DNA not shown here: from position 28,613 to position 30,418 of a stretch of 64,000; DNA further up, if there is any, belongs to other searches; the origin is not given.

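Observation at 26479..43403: Working hypothesis: hairpin-bounded T9SS cargo cassettes shuffled or switched by resident HUH (RAYT) enzymes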

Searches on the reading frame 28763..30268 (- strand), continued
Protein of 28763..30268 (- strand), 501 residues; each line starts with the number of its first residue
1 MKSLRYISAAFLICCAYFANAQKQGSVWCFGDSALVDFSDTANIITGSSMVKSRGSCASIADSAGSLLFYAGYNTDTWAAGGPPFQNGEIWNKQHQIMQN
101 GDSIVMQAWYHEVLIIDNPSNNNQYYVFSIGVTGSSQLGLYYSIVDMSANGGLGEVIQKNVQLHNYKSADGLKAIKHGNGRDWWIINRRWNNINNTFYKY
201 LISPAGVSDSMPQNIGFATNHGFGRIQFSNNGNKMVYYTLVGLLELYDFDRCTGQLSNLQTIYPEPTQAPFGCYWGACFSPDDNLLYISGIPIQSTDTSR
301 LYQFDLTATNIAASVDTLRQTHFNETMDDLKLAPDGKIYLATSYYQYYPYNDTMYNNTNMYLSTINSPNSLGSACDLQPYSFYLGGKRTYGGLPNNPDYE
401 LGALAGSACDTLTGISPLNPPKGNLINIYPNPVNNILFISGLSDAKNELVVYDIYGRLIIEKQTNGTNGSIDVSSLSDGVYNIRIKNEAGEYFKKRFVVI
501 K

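Call 68: fold_search(model_id=the predicted structure, library=pdb)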
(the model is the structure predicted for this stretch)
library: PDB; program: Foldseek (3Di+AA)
matches with E <= 10: 1619; with E <= 0.001: 683
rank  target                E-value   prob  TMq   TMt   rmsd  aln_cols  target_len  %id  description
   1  9bfp_A                8.8e-09  1.00  0.23  0.13  21.8       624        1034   11  Cryo-EM structure of Sevenless extracellular domain (monomer) (released 2025-01-29)
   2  9n6v_LQ               2.6e-07  1.00  0.27  0.17  23.9       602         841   11  SSU processome maturation and disassembly, State A (released 2025-11-05)
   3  6zqa_UQ               2.9e-07  1.00  0.36  0.24  23.7       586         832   10  Cryo-EM structure of the 90S pre-ribosome from Saccharomyces cerevisiae, state A (Poly-Ala) (released 2020-09-23)
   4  8hmc_B                2.9e-07  1.00  0.28  0.14  20.7       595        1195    9  base module state 1 of Tetrahymena IFT-A (released 2023-06-14)
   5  6lqs_B1               3.4e-07  1.00  0.37  0.25  23.6       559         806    8  Cryo-EM structure of 90S small subunit preribosomes in transition states (State D) (released 2020-09-16)
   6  9kf6                  3.5e-07  1.00  0.31  0.33  17.0       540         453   10  Crystal structure of the reaction intermediate of Streptomyces sp. sulfotransferase Cpz4 involved in caprazamycins synth (released 2025-11-05)
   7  7mq8_LS               4.3e-07  1.00  0.34  0.37  10.8       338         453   14  Cryo-EM structure of the human SSU processome, state pre-A1 (released 2021-09-22)
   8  9qfq_P                4.8e-07  1.00  0.33  0.29  22.9       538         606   10  Cryo-EM structure of the cofilactin barbed end bound by AIP1 (released 2025-10-08)
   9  8sgl_N                5.0e-07  1.00  0.34  0.51   7.0       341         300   12  CCT G beta 5 complex closed state 15 (released 2023-10-25)
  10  2ymu_A                6.1e-07  1.00  0.25  0.22  23.9       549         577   11  Structure of a highly repetitive propeller structure (released 2012-10-17)
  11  9n6z_LO               6.4e-07  1.00  0.37  0.25  24.3       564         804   10  SSU processome maturation and disassembly, State D (released 2025-11-05)
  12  9bhl_B                7.4e-07  1.00  0.32  0.48   7.7       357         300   12  Human proton sensing receptor GPR65 in complex with miniGs (released 2025-01-22)
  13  6rxt_UA               7.4e-07  1.00  0.36  0.24  25.0       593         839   10  Cryo-EM structure of the 90S pre-ribosome (Kre33-Noc4) from Chaetomium thermophilum, state A (released 2019-08-14)
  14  7d4i_B1               8.2e-07  1.00  0.38  0.26  23.9       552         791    9  Cryo-EM structure of 90S small ribosomal precursors complex with the DEAH-box RNA helicase Dhr1 (State F) (released 2021-10-06)
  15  9m8k_B                8.6e-07  1.00  0.33  0.45   6.5       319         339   12  cryo-EM structure of human TAS2R4 with oligopeptide (released 2026-03-18)
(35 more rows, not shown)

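Call 70: search_protein_families(library=pfam, proteins=[L001:15560-16882:+], max_evalue=0.001)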
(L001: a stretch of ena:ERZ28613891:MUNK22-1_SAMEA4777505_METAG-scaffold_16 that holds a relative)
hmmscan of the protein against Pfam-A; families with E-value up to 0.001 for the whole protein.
L001:15560-16882:+ (440 aa): 3 families
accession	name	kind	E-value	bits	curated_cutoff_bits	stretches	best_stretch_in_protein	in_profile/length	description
PF19565.4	DUF6087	-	2.2e-10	41.1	27.1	0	292-313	37-58/99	Family of unknown function (DUF6087)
PF12768.13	Rax2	-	4.2e-07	30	28.8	1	132-264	33-162/254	Rax2 C-terminal beta propeller domain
PF18962.6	Por_Secre_tail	-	5.6e-07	30.2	27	1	371-436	3-72/75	Secretion system C-terminal sorting domain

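Call 72: find_encoding_contigs(protein=P0024, flank=1500, max_places=1)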
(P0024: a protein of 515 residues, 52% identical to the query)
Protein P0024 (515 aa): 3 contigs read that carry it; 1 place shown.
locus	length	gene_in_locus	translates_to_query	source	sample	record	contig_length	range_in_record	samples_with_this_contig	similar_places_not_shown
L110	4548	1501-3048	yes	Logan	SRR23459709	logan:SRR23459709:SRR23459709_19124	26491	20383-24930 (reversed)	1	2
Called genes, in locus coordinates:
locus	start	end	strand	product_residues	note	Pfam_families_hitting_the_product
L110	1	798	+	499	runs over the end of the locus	PF18962:Por_Secre_tail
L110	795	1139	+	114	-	-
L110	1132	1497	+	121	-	PF18962:Por_Secre_tail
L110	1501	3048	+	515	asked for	PF18962:Por_Secre_tail (weak)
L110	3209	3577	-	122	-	PF02537:CRCB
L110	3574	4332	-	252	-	PF00378:ECH_1, PF16113:ECH_2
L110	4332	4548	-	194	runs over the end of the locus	PF09851:SHOCT (weak)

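Call 73: find_encoding_contigs(protein=P0062, flank=1500, max_places=1)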
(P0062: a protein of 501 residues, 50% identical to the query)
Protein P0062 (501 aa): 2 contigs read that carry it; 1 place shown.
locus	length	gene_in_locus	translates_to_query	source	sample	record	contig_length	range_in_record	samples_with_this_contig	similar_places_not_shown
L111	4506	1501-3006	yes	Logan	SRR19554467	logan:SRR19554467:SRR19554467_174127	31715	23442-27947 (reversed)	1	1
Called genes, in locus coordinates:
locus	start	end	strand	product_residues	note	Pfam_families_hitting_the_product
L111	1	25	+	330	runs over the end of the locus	PF00044:Gp_dh_N, PF02800:Gp_dh_C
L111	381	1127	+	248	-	-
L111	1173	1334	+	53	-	-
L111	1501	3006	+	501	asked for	PF18962:Por_Secre_tail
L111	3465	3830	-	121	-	-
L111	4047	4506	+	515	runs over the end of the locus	PF06739:SBBP, PF18962:Por_Secre_tail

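Call 74: find_encoding_contigs(protein=P0072, flank=1500, max_places=1)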
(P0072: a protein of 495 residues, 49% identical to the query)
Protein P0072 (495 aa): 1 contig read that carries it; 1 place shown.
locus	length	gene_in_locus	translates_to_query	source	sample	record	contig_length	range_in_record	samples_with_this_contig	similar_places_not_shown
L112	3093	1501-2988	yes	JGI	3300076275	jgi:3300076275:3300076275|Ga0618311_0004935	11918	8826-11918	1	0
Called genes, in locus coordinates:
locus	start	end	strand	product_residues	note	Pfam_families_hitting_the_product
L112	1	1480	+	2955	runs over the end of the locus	-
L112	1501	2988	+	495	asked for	PF18962:Por_Secre_tail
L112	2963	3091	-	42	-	?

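Call 75: find_encoding_contigs(protein=P0013, flank=1500, max_places=1)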
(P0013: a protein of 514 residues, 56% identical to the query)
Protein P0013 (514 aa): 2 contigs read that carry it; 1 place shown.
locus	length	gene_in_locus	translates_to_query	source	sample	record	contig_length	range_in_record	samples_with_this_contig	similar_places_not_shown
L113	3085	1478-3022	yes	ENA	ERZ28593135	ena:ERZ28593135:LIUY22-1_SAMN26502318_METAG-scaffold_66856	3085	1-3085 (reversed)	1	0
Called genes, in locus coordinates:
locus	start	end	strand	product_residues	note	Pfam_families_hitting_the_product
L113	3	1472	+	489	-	?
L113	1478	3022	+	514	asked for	PF18962:Por_Secre_tail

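Call 76: find_encoding_contigs(protein=P0063, flank=1500, max_places=1)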
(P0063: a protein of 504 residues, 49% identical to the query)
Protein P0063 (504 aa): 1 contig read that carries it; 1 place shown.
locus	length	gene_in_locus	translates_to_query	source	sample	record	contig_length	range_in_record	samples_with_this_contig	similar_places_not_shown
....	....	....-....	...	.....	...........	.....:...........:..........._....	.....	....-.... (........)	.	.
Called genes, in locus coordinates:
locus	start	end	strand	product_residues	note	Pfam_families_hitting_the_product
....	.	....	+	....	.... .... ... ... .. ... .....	?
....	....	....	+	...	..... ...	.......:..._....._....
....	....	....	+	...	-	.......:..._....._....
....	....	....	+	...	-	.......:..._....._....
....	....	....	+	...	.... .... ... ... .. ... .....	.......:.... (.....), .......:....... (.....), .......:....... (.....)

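Call 77: find_encoding_contigs(protein=P0119, flank=1500, max_places=1)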
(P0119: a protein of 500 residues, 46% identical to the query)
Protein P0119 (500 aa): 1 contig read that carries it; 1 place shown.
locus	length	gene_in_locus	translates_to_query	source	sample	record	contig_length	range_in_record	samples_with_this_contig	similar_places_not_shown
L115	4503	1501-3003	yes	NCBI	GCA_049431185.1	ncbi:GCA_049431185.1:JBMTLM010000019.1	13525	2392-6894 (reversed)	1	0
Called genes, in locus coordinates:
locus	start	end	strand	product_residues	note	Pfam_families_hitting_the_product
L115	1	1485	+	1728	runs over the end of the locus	PF18962:Por_Secre_tail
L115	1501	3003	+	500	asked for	PF18962:Por_Secre_tail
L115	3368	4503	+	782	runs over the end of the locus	PF03176:MMPL, PF00873:ACR_tran (faint), PF02460:Patched, PF12349:Sterol-sensing, PF03176:MMPL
